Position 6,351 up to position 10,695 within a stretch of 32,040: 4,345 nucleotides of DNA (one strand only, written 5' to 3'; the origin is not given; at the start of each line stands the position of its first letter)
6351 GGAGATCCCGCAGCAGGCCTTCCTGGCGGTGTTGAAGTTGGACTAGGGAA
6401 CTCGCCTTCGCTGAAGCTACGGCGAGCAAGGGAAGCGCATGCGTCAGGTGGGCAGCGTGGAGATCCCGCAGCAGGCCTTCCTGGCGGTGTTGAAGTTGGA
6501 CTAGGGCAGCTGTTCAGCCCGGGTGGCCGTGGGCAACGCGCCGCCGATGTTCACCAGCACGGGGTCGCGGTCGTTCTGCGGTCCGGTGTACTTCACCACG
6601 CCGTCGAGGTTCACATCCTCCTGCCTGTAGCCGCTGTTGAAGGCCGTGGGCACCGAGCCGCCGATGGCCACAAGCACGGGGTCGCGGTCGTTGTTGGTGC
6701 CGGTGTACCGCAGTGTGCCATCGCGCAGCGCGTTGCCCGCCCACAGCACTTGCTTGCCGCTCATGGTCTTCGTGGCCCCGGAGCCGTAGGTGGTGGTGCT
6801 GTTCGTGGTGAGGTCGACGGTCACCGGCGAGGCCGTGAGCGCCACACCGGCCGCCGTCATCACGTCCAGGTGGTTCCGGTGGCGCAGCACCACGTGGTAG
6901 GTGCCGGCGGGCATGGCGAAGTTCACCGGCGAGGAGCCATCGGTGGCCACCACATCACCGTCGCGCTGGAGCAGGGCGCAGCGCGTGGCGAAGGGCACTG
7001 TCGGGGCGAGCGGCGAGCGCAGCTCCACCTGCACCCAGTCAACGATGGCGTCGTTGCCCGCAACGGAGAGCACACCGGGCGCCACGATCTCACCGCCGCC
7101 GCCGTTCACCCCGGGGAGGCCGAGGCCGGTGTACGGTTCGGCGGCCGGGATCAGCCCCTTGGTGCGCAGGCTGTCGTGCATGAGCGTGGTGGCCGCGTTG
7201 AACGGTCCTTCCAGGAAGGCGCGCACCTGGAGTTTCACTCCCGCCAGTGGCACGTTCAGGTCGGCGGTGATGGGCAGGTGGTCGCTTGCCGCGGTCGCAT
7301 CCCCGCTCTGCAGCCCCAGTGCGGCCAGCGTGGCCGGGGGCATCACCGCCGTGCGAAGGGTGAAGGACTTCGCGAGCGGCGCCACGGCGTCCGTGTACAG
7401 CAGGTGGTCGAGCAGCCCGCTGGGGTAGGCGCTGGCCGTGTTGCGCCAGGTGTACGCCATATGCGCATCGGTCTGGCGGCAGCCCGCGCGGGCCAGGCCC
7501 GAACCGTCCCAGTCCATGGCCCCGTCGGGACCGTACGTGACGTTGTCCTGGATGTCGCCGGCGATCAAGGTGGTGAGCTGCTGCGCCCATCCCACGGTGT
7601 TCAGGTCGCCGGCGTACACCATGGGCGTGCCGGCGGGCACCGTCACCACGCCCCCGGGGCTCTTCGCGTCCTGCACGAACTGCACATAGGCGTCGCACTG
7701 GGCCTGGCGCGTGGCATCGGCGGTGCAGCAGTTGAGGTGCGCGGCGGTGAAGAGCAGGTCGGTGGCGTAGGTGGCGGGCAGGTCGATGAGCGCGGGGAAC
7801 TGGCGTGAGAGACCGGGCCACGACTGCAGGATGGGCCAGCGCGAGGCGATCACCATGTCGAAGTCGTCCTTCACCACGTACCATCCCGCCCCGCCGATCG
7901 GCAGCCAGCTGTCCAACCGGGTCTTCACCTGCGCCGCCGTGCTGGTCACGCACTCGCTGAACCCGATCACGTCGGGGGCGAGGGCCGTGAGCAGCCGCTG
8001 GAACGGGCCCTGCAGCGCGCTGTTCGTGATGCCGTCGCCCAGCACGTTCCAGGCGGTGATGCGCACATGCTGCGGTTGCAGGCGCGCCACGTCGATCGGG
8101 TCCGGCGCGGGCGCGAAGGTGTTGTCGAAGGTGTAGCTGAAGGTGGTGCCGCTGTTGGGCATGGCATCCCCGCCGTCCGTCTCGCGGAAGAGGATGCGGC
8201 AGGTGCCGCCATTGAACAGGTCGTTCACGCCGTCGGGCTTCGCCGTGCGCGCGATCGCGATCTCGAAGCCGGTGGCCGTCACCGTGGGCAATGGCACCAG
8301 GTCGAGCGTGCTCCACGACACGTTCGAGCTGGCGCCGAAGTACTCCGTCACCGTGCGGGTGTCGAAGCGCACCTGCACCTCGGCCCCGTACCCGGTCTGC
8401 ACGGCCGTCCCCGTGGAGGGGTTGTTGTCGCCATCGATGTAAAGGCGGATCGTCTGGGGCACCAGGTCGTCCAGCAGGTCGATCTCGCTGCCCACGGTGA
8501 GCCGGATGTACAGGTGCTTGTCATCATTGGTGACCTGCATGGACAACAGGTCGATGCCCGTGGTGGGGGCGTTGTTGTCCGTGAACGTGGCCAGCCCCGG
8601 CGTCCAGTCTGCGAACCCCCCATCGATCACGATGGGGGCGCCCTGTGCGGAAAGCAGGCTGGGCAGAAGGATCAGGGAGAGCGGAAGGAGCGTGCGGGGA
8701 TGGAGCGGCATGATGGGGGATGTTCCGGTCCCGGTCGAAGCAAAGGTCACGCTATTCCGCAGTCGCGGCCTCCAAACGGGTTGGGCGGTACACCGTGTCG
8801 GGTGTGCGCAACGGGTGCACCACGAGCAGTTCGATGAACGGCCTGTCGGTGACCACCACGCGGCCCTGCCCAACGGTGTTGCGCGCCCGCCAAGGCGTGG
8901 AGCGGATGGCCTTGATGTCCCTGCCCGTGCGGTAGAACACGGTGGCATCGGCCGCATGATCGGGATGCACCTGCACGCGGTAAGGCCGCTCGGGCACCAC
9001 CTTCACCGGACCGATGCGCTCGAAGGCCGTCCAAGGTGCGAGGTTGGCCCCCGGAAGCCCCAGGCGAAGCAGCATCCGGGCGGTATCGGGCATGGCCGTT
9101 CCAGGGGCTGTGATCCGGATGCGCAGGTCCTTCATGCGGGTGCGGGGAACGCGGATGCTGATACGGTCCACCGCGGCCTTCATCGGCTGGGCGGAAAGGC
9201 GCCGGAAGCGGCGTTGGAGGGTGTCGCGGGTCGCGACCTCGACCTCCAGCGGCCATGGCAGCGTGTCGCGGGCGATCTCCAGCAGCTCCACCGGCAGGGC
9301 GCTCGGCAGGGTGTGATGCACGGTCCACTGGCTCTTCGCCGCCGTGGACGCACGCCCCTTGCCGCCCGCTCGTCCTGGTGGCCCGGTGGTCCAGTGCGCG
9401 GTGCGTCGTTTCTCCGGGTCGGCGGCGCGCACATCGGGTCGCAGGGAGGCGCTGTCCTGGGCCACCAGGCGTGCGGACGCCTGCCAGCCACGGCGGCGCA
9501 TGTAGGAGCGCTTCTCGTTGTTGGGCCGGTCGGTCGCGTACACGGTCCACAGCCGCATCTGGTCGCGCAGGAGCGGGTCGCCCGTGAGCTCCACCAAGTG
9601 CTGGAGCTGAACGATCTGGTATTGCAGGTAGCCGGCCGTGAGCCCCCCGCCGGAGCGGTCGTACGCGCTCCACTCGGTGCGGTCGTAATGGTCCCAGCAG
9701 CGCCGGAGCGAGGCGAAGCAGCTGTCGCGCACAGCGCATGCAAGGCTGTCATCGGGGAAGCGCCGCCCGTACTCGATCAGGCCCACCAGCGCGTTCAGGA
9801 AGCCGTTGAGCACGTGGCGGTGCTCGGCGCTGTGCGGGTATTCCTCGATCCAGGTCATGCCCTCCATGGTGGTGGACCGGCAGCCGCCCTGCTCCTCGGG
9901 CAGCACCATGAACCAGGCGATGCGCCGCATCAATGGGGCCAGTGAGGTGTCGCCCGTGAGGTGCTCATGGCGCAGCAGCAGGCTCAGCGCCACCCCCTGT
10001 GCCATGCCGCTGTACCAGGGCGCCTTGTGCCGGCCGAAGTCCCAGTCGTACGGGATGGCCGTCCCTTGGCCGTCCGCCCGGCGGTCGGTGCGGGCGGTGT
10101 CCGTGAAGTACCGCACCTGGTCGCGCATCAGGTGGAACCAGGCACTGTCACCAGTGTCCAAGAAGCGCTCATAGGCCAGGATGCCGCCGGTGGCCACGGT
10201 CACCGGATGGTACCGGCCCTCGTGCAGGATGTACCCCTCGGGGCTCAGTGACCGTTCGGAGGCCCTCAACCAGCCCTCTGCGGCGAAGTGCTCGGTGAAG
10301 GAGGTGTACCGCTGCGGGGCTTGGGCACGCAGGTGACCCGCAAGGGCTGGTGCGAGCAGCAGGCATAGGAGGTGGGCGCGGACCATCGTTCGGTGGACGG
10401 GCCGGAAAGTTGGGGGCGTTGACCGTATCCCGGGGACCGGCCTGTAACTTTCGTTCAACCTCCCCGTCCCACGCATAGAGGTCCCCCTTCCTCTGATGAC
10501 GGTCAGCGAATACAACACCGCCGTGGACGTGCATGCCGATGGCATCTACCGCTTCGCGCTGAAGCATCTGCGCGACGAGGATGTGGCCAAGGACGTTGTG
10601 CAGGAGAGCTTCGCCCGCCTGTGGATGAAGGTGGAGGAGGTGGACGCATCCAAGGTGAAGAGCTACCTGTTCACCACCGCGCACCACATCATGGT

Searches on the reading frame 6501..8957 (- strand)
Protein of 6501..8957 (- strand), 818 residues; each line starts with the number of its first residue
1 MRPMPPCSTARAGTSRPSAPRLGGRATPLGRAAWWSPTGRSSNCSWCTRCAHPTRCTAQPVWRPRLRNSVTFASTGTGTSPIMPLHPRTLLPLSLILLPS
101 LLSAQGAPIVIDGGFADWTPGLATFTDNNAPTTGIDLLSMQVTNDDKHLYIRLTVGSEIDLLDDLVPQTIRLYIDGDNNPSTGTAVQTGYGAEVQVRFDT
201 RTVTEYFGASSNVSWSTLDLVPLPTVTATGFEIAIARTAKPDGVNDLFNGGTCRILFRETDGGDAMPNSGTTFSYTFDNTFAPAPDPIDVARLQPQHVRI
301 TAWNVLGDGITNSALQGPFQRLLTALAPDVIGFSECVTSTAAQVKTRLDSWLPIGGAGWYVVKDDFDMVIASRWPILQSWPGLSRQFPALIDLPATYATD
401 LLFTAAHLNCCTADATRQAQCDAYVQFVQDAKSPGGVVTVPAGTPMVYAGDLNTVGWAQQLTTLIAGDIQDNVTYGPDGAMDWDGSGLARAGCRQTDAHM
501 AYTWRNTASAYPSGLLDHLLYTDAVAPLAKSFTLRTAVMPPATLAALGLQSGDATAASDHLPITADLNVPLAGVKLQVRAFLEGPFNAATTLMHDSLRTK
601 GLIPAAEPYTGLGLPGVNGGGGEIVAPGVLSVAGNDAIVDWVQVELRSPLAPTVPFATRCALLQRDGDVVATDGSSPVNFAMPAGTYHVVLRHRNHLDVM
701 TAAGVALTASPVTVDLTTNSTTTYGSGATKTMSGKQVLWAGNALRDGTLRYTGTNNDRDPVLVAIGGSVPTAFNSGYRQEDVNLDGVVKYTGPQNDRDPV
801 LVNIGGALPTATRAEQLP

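Call 37: search_protein_families(library=pfam, proteins=[window:6501-8957:-], max_evalue=0.001)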
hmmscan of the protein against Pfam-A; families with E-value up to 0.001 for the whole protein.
window:6501-8957:- (818 aa): 1 family
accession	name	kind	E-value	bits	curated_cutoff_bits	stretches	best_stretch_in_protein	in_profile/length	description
PF03372.29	Exo_endo_phos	-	2.7e-08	34.3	24.5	1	303-560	3-225/225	Endonuclease/Exonuclease/phosphatase family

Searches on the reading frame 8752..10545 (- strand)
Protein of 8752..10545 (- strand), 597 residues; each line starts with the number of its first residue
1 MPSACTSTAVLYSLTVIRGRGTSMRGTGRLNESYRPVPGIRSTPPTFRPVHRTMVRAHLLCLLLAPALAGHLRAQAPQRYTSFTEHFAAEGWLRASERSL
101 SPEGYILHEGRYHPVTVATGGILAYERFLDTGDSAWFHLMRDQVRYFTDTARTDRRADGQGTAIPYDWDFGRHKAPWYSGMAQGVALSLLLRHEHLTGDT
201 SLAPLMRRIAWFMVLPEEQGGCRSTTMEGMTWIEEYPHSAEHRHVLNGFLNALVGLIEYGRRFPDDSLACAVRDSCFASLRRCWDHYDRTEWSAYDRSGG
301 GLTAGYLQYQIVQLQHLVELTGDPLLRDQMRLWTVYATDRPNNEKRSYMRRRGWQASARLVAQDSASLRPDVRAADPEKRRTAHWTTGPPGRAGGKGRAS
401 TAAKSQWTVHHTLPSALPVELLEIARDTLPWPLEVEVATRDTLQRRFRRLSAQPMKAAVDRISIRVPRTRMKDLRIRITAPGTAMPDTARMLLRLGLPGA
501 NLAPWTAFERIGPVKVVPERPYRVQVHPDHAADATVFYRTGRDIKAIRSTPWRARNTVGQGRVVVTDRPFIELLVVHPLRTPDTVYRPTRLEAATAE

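Call 37: search_protein_families(library=pfam, proteins=[window:8752-10545:-], max_evalue=0.001)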
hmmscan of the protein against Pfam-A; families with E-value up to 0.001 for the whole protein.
window:8752-10545:- (597 aa): 1 family
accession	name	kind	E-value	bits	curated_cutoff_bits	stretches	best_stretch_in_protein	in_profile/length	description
PF06662.19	C5-epim_C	-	3.1e-27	95.7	23.3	1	164-334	7-187/188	D-glucuronyl C5-epimerase C-terminus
